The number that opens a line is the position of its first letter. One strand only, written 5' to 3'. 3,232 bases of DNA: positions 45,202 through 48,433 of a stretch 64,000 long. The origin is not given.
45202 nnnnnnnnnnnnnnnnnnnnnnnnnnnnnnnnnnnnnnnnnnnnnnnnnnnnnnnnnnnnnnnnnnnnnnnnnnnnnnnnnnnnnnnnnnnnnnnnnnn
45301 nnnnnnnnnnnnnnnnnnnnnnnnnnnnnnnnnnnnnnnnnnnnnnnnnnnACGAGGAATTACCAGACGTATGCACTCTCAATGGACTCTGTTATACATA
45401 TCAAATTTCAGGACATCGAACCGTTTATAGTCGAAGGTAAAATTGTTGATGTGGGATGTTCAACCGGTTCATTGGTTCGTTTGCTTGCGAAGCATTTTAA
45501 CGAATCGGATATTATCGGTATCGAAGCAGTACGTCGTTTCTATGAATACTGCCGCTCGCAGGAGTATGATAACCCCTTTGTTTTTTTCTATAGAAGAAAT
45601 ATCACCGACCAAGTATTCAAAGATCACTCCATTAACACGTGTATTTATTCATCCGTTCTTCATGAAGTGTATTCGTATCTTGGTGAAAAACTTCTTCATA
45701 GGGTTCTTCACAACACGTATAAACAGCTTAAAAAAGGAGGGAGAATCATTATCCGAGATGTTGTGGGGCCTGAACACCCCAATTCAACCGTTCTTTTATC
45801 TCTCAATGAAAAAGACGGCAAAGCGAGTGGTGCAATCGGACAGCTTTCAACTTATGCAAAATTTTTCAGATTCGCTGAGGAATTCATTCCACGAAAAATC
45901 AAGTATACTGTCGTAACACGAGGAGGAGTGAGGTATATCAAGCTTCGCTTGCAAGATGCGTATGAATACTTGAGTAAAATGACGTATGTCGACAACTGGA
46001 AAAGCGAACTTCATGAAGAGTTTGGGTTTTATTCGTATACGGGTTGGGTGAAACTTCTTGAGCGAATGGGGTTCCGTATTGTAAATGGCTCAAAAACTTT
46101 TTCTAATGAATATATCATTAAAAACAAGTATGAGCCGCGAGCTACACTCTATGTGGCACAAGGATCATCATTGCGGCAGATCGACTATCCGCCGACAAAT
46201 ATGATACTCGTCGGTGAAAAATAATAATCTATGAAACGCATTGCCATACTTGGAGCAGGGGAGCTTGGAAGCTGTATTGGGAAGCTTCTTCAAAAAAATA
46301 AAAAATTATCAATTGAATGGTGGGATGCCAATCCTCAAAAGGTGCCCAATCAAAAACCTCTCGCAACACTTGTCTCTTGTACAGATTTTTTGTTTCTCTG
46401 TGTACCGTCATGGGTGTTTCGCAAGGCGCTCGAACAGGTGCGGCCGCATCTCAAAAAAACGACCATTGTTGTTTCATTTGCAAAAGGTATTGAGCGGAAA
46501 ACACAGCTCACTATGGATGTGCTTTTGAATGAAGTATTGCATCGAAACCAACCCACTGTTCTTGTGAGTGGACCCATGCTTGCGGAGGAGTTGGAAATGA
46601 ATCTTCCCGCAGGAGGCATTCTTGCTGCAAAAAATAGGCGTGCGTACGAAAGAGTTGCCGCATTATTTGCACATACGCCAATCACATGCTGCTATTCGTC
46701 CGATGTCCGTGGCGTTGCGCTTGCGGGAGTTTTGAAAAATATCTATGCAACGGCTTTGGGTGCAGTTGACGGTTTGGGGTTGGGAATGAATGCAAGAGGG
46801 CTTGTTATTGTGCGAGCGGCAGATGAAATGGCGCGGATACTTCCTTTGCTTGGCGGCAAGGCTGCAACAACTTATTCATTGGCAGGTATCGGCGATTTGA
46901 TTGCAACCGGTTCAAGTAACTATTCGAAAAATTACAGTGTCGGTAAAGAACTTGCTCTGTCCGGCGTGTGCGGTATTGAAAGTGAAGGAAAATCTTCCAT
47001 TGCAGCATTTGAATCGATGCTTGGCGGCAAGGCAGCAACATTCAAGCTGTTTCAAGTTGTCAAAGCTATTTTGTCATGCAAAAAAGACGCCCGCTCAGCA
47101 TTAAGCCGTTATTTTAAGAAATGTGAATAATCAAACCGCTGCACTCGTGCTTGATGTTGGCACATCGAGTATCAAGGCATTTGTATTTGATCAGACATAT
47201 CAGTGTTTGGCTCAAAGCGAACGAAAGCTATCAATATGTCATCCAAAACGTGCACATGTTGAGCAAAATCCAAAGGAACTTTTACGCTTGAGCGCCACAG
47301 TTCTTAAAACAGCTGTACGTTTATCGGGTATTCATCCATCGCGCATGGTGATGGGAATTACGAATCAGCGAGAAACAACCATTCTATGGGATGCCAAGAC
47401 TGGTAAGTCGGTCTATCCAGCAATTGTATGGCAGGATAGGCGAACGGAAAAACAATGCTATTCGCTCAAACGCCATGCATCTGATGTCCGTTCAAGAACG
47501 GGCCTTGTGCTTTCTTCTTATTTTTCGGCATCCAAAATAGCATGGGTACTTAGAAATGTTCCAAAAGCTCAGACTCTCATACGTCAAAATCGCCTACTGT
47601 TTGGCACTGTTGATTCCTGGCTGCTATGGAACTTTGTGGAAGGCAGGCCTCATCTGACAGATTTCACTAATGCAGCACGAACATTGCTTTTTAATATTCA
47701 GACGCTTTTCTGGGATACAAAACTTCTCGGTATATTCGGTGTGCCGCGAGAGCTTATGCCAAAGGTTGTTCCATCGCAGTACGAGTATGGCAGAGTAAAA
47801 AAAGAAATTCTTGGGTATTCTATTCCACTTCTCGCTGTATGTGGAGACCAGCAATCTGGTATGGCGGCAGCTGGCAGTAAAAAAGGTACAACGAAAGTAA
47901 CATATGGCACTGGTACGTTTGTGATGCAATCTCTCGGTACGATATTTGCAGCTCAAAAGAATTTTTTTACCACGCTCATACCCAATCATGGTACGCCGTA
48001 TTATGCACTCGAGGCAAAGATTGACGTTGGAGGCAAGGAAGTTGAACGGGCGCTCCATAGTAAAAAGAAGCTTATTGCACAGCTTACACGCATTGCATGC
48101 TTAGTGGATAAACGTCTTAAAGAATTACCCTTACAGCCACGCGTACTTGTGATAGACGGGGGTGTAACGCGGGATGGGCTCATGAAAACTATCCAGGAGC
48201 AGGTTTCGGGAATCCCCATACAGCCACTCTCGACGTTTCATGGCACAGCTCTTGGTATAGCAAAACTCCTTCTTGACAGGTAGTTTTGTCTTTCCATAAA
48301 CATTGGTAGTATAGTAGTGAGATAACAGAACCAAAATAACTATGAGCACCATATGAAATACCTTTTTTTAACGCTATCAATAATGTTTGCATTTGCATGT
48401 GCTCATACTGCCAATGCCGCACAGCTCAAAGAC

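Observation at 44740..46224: NadM-like NMN adenylyltransferase domain fused to a class I SAM-dependent methyltransferase, divergent from nrtR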

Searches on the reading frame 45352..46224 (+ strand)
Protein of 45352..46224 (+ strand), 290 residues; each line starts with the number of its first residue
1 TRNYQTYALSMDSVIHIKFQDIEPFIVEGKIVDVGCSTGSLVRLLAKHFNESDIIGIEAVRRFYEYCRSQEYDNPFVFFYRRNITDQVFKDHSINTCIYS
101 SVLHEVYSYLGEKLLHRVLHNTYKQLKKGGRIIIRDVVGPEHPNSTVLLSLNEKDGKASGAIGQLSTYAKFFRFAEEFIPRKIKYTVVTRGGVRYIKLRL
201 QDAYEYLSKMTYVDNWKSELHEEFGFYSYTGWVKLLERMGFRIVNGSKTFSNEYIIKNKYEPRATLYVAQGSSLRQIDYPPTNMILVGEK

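Call 64: search_dna_similar(query=window:45352-46224:+, collection=plasmids, mode=protein, max_evalue=0.001, max_rows=20)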
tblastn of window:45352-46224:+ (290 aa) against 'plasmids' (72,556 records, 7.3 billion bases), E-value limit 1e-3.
Records with a match: 18; places in all: 18; records where one place covers at least 80% of the query: 3.
Best place of each record, by identity: <60% 18.
By first word of the organism name: Bacillus 17; Aureibacter 1.
By predicted mobility (MOB-suite, as given by PLSDB): non-mobilizable 10; mobilizable 5; conjugative 3.
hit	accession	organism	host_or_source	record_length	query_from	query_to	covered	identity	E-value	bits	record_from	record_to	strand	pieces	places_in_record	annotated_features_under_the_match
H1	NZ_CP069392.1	Bacillus velezensis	cell culture,saltpan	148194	5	290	99%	27.8%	5e-13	76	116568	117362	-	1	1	methyltransferase domain-containing protein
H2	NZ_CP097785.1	Bacillus velezensis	Cell culture,Rizosphere soil sample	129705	5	290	99%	26.5%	3e-12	74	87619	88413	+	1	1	methyltransferase domain-containing protein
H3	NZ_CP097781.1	Bacillus velezensis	Cell culture,Rizosphere soil sample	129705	5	290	99%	26.5%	3e-12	74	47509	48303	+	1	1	methyltransferase domain-containing protein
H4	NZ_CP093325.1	Bacillus sp. N5-665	whole organism,peat soil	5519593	31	234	70%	28.9%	8e-12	73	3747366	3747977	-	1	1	none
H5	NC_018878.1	Bacillus thuringiensis Bt407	-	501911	31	228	68%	27.5%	4e-13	77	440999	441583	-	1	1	class I SAM-dependent methyltransferase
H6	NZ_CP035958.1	Bacillus mycoides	cell culture,soil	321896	89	234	50%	33.8%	3e-10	68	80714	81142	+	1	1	class I SAM-dependent methyltransferase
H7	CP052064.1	Bacillus thuringiensis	soil sample,soil sample from Harissa ...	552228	89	234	50%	33.8%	5e-10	67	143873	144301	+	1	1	class I SAM-dependent methyltransferase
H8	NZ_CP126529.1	Bacillus toyonensis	bacterial isolate,semidesertic area ...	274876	89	234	50%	33.1%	6e-10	67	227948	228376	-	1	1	class I SAM-dependent methyltransferase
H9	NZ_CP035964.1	Bacillus mycoides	cell culture,soil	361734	89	228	48%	33.8%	4e-10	67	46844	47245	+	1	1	class I SAM-dependent methyltransferase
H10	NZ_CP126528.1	Bacillus toyonensis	bacterial isolate,semidesertic area ...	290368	28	168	49%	26.7%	4e-4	49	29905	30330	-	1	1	class I SAM-dependent methyltransferase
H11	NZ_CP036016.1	Bacillus toyonensis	cell culture,soil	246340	28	168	49%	26.0%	8e-4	49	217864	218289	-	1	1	class I SAM-dependent methyltransferase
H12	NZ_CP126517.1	Bacillus toyonensis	bacterial isolate,warm, humid forested ...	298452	28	168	49%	26.0%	8e-4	49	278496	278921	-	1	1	class I SAM-dependent methyltransferase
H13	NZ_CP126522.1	Bacillus toyonensis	bacterial isolate,soil in warm, humid ...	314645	28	168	49%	26.0%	8e-4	48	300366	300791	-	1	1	class I SAM-dependent methyltransferase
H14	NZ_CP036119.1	Bacillus mycoides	cell culture,soil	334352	89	189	35%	34.3%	3e-5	53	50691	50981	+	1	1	none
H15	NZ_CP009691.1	Bacillus mycoides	soil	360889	89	189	35%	34.3%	3e-5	53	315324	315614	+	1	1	none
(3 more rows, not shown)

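Call 65: get_annotated_region(hit=H1, flank=7000)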
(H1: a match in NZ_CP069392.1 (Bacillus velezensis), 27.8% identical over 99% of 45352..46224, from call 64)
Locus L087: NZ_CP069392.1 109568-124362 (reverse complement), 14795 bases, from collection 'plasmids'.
description: Bacillus velezensis strain Sam8H1 plasmid unnamed1, complete sequence
organism: Bacillus velezensis (NCBI taxid 492670)
taxonomy: Bacteria; Bacillota; Bacilli; Bacillales; Bacillaceae; Bacillus; Bacillus velezensis
host: -; source: cell culture,saltpan; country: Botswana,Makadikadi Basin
typing (MOB-suite, as given by PLSDB): non-mobilizable
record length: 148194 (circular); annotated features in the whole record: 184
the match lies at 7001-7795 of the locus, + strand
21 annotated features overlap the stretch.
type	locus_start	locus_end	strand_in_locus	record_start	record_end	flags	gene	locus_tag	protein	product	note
CDS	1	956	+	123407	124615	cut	-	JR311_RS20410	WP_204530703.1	hypothetical protein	-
CDS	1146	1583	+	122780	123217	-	-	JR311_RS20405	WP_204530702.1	replication protein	GO:0006260 - DNA replication [Evidence IEA]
CDS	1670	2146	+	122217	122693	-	-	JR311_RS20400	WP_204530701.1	hypothetical protein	-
CDS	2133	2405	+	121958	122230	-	-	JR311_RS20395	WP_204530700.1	hypothetical protein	-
CDS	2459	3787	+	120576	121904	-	-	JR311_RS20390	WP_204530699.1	hypothetical protein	-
CDS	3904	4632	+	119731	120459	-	-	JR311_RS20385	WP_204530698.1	3D domain-containing protein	GO:0009254 - peptidoglycan turnover [Evidence IEA]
CDS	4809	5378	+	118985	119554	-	-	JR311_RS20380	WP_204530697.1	AAA family ATPase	-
CDS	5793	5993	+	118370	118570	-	-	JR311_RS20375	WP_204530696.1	hypothetical protein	-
CDS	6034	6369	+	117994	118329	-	-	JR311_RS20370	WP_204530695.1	hypothetical protein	-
CDS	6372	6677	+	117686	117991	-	-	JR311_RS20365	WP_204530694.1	hypothetical protein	-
CDS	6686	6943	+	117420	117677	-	-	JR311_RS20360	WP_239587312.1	hypothetical protein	-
CDS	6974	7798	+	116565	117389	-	-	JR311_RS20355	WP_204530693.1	methyltransferase domain-containing protein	-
CDS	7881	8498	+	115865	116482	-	-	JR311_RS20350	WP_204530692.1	hypothetical protein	-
CDS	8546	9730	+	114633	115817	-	-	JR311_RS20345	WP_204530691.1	hypothetical protein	-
CDS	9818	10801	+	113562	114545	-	-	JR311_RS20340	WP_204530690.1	AAA family ATPase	-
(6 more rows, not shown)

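Call 66: get_annotated_region(hit=H5, flank=6000)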
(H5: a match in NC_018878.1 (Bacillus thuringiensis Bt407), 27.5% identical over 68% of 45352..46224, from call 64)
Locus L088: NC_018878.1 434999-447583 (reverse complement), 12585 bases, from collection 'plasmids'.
description: Bacillus thuringiensis Bt407 plasmid BTB_502p, complete sequence
organism: Bacillus thuringiensis Bt407 (NCBI taxid 527021)
taxonomy: Bacteria; Bacillota; Bacilli; Bacillales; Bacillaceae; Bacillus; Bacillus thuringiensis; Bacillus thuringiensis Bt407
host: -; source: -; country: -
typing (MOB-suite, as given by PLSDB): non-mobilizable; replicon rep_cluster_18; mating-pair formation MPF_T
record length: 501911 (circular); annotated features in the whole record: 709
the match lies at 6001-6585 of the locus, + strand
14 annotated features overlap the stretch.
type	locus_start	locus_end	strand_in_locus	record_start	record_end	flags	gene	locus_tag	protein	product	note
CDS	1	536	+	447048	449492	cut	-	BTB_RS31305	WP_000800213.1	metallophosphoesterase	-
CDS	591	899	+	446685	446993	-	-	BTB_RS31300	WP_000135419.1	hypothetical protein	-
CDS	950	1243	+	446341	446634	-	-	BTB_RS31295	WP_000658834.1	hypothetical protein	-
CDS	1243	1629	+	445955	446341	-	-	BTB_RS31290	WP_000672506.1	hypothetical protein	-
CDS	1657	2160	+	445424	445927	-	-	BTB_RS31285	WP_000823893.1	hypothetical protein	-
CDS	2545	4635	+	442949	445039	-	cas3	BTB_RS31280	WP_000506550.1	CRISPR-associated helicase Cas3'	GO:0043571 - maintenance of CRISPR repeat elements [Evidence IEA]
CDS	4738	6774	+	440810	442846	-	-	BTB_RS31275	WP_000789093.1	class I SAM-dependent methyltransferase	-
CDS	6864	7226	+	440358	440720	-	-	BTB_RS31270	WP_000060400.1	hypothetical protein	-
CDS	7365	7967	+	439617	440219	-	-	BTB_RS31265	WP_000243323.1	protein adenylyltransferase Fic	-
CDS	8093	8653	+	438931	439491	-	-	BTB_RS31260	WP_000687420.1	hypothetical protein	-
CDS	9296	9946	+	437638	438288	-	-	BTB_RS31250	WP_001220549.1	CRISPR-associated endoribonuclease Cas6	-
CDS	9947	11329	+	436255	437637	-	-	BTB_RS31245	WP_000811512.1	hypothetical protein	-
CDS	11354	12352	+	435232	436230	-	-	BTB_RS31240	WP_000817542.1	DevR family CRISPR-associated autoregulator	GO:0043571 - maintenance of CRISPR repeat elements [Evidence IEA]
CDS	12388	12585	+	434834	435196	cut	-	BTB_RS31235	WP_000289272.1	hypothetical protein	-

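Call 67: search_protein_families(library=pfam, proteins=[L088:4738-6774:+, L087:6974-7798:+], max_evalue=0.1)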
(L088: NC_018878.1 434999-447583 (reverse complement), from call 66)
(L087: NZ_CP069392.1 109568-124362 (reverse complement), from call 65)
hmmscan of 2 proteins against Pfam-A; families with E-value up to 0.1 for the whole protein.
L088:4738-6774:+ (678 aa): 12 families
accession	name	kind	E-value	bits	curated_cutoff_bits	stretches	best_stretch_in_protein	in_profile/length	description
PF08242.18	Methyltransf_12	-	3.4e-12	47.4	30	1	423-533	1-98/98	Methyltransferase domain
PF08241.18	Methyltransf_11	-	3.3e-11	44.1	21.2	1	423-535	1-95/95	Methyltransferase domain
PF13649.12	Methyltransf_25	-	1.7e-10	41.9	27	1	422-531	1-97/97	Methyltransferase domain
PF13847.12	Methyltransf_31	-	8e-10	39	27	1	418-539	3-113/145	Methyltransferase domain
PF13489.12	Methyltransf_23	-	1.4e-07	31.9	27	1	418-537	22-118/164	Methyltransferase domain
PF05175.20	MTS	-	1.3e-05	25.4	23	1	418-535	31-138/170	Methyltransferase small domain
PF00891.24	Methyltransf_2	-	0.0013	18.5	22.3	1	420-545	64-174/210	O-methyltransferase domain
PF07021.18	MetW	-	0.005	16.9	21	1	409-495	3-83/193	Methionine biosynthesis protein MetW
PF01728.25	FtsJ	-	0.009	16.4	24.1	1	408-536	13-138/181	FtsJ-like methyltransferase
PF02390.23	Methyltransf_4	-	0.047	13.6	24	0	421-492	4-77/173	Putative methyltransferase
PF06325.19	PrmA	-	0.067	13.1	22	0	418-493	161-232/296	Ribosomal protein L11 methyltransferase (PrmA)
PF17987.7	PMT2_N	-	0.098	13.2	27.8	0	512-550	37-74/125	Phosphoethanolamine N-methyltransferase 2 N-terminal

L087:6974-7798:+ (274 aa): 12 families
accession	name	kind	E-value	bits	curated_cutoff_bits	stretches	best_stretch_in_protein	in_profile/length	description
PF08241.18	Methyltransf_11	-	5e-11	43.5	21.2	1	36-137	1-95/95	Methyltransferase domain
PF13649.12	Methyltransf_25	-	1.3e-09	39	27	1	35-133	1-97/97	Methyltransferase domain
PF13847.12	Methyltransf_31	-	4.7e-09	36.5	27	1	32-147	4-119/145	Methyltransferase domain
PF08242.18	Methyltransf_12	-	5.7e-09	37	30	1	36-135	1-98/98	Methyltransferase domain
PF13489.12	Methyltransf_23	-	6.4e-07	29.7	27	1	32-140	23-119/164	Methyltransferase domain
PF07021.18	MetW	-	7.9e-06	26.1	21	1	24-109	5-90/193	Methionine biosynthesis protein MetW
PF05401.17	NodS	-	0.00065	20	24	1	33-137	45-144/201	Nodulation protein S (NodS)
PF03848.20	TehB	-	0.003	17.4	20.4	1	21-135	20-130/193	Tellurite resistance protein TehB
PF17987.7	PMT2_N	-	0.0046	17.5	27.8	1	94-159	21-82/125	Phosphoethanolamine N-methyltransferase 2 N-terminal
PF02353.26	CMAS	-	0.0065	16.3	27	1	30-148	61-175/273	Mycolic acid cyclopropane synthetase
PF01209.24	Ubie_methyltran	-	0.034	13.9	20.1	1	30-137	46-151/233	ubiE/COQ5 methyltransferase family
PF05175.20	MTS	-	0.051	13.7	23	0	32-137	32-138/170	Methyltransferase small domain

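Call 68: search_solved_structures(query=L088:4738-6774:+, max_evalue=0.01)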
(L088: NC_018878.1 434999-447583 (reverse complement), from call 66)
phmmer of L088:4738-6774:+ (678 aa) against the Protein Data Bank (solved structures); distinct sequences matched with E-value up to 0.01: 1.
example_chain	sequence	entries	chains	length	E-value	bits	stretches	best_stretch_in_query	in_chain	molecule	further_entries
3tqs_A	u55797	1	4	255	0.0025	19.7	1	418-483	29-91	Ribosomal RNA small subunit methyltransferase A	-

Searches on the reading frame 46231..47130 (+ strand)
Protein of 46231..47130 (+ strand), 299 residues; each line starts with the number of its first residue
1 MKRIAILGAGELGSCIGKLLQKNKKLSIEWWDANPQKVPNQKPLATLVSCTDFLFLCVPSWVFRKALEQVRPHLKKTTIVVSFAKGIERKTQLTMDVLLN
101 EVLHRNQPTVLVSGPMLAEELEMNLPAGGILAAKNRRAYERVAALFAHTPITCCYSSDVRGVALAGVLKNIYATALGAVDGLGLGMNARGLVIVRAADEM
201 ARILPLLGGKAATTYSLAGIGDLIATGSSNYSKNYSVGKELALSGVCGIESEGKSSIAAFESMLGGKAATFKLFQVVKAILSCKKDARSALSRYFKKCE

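Call 3: search_protein_families(library=pfam, proteins=[window:46231-47130:+], max_evalue=0.1)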
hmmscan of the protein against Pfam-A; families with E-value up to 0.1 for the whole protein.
window:46231-47130:+ (299 aa): 7 families
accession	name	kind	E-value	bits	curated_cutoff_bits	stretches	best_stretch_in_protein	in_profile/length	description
PF07479.19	NAD_Gly3P_dh_C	-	2e-28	99.8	25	1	158-291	1-141/142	NAD-dependent glycerol-3-phosphate dehydrogenase C-terminus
PF01210.29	NAD_Gly3P_dh_N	-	2e-20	73.8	23.1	1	35-137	54-156/158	NAD-dependent glycerol-3-phosphate dehydrogenase N-terminus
PF02558.23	ApbA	-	5.3e-08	33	22.2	1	4-97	1-113/150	Ketopantoate reductase PanE/ApbA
PF03807.23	F420_oxidored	-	4.9e-05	24.3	21.6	1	3-85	1-93/94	NADP oxidoreductase coenzyme F420-dependent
PF20618.3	GPD_NAD_C_bact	-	0.0002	22.3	27.6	1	218-246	1-28/66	Bacterial GPD, NAD-dependent C-terminal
PF02153.23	PDH_N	-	0.0067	16.4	26.5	1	46-81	41-76/154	Prephenate dehydrogenase, nucleotide-binding domain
PF02826.25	2-Hacid_dh_C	-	0.05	13.4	25.1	1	2-60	37-101/178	D-isomer specific 2-hydroxyacid dehydrogenase, NAD binding domain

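Call 4: search_protein_families(library=ncbifam, proteins=[window:46231-47130:+], max_evalue=0.1)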
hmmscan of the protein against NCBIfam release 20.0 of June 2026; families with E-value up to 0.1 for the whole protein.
window:46231-47130:+ (299 aa): 23 families
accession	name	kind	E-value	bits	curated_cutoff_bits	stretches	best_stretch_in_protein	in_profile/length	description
NF000942.0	PRK00094.1-4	subfamily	2.3e-55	188.1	257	1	36-290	58-320/334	NAD(P)H-dependent glycerol-3-phosphate dehydrogenase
NF011212.0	PRK14619.1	equivalog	4.3e-51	173.9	377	1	2-242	6-240/309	NAD(P)H-dependent glycerol-3-phosphate dehydrogenase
NF000941.0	PRK00094.1-3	equivalog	2.3e-45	155.3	423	1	37-241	58-264/336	NAD(P)H-dependent glycerol-3-phosphate dehydrogenase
NF000940.0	PRK00094.1-2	subfamily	2e-43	149.2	202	1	35-243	54-262/330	NAD(P)H-dependent glycerol-3-phosphate dehydrogenase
NF000946.0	PRK00094.2-4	equivalog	2.1e-43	148.6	455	1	39-241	63-264/342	NAD(P)H-dependent glycerol-3-phosphate dehydrogenase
NF009098.0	PRK12439.1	equivalog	2.6e-43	148.7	436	1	44-242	71-268/341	NAD(P)H-dependent glycerol-3-phosphate dehydrogenase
NF000944.0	PRK00094.2-2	equivalog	4.4e-38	131.1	603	1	42-242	82-280/371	NAD(P)H-dependent glycerol-3-phosphate dehydrogenase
NF011211.0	PRK14618.1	equivalog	7e-38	130.6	489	1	35-242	59-262/328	NAD(P)H-dependent glycerol-3-phosphate dehydrogenase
NF000939.0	PRK00094.1-1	equivalog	1.2e-35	123.2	473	1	35-241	60-267/339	NAD(P)H-dependent glycerol-3-phosphate dehydrogenase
NF000943.0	PRK00094.2-1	equivalog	2.6e-33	115.9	400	1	3-243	2-235/296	NAD(P)H-dependent glycerol-3-phosphate dehydrogenase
TIGR03376.1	glycerol3P_DH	equivalog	1.5e-28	99.9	285.5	1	43-248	75-284/342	glycerol-3-phosphate dehydrogenase (NAD(+))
NF011213.0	PRK14620.1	equivalog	7.3e-28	97.7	478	1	52-243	73-266/326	NAD(P)H-dependent glycerol-3-phosphate dehydrogenase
NF000947.0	PRK00094.2-5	equivalog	8.9e-25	87.8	251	1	52-244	75-270/323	NAD(P)H-dependent glycerol-3-phosphate dehydrogenase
NF000945.0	PRK00094.2-3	equivalog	4e-24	86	491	1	41-242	62-276/352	NAD(P)H-dependent glycerol-3-phosphate dehydrogenase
NF005091.0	PRK06522.2-2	equivalog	1.5e-06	27.6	252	1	3-188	3-204/302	2-dehydropantoate 2-reductase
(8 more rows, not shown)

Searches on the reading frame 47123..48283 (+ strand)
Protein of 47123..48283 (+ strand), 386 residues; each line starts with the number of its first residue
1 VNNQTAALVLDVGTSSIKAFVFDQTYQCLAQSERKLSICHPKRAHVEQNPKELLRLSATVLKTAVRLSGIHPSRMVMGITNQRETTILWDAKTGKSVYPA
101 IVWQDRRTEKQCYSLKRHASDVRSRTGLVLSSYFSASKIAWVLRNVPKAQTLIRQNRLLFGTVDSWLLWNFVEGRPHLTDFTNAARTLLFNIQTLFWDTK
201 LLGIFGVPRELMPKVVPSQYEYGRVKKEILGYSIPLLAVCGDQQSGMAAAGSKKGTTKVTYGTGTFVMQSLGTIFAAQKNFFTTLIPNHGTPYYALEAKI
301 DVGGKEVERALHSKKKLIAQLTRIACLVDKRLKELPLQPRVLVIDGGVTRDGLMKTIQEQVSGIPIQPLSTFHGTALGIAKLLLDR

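Call 3: search_protein_families(library=pfam, proteins=[window:47123-48283:+], max_evalue=0.1)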
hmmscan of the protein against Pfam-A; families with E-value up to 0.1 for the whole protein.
window:47123-48283:+ (386 aa): 3 families
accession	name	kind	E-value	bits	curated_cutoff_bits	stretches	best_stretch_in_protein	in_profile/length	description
PF00370.27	FGGY_N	-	2.6e-58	198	28.8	1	7-246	2-242/245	FGGY family of carbohydrate kinases, N-terminal domain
PF02782.22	FGGY_C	-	0.00013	22.3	27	0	333-382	143-193/198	FGGY family of carbohydrate kinases, C-terminal domain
PF24814.1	WD40_Prp19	-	0.098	12.1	320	0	51-97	124-170/281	Prp19 WD40 domain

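Call 4: search_protein_families(library=ncbifam, proteins=[window:47123-48283:+], max_evalue=0.1)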
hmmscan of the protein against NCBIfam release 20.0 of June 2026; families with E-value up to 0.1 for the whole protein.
window:47123-48283:+ (386 aa): 11 families
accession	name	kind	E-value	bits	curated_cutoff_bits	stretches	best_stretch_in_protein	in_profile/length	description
TIGR01311.1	glycerol_kin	equivalog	4.6e-98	328.7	590.35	2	9-323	5-327/496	glycerol kinase GlpK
NF000756.0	PRK00047.1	subfamily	4.7e-94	315.5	498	1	7-320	7-326/502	glycerol kinase GlpK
TIGR01312.1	XylB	equivalog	6e-33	114.1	380.25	1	10-265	3-261/481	xylulokinase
NF011601.0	PRK15027.1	equivalog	4.2e-19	68.3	912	1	10-252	5-243/484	xylulokinase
TIGR01314.1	gntK_FGGY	equivalog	9.1e-17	60.7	648.55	1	9-229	4-219/505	gluconokinase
NF008187.0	PRK10939.1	equivalog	2.9e-14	52.6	528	1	6-270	5-271/521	autoinducer-2 kinase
TIGR02628.1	fuculo_kin_coli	equivalog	3.1e-09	36.3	470.9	1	89-268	86-265/465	L-fuculokinase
TIGR01315.1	5C_CHO_kinase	subfamily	7.6e-06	24.9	408.7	1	10-150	5-153/541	FGGY family pentulose kinase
TIGR02627.1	rhamnulo_kin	equivalog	2.2e-05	23.2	527.95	1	75-268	69-256/454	rhamnulokinase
NF007925.0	PRK10640.1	equivalog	0.00029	19.4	639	1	92-250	91-244/489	rhamnulokinase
NF008673.0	PRK11678.1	equivalog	0.059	12.2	331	1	317-381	378-443/450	molecular chaperone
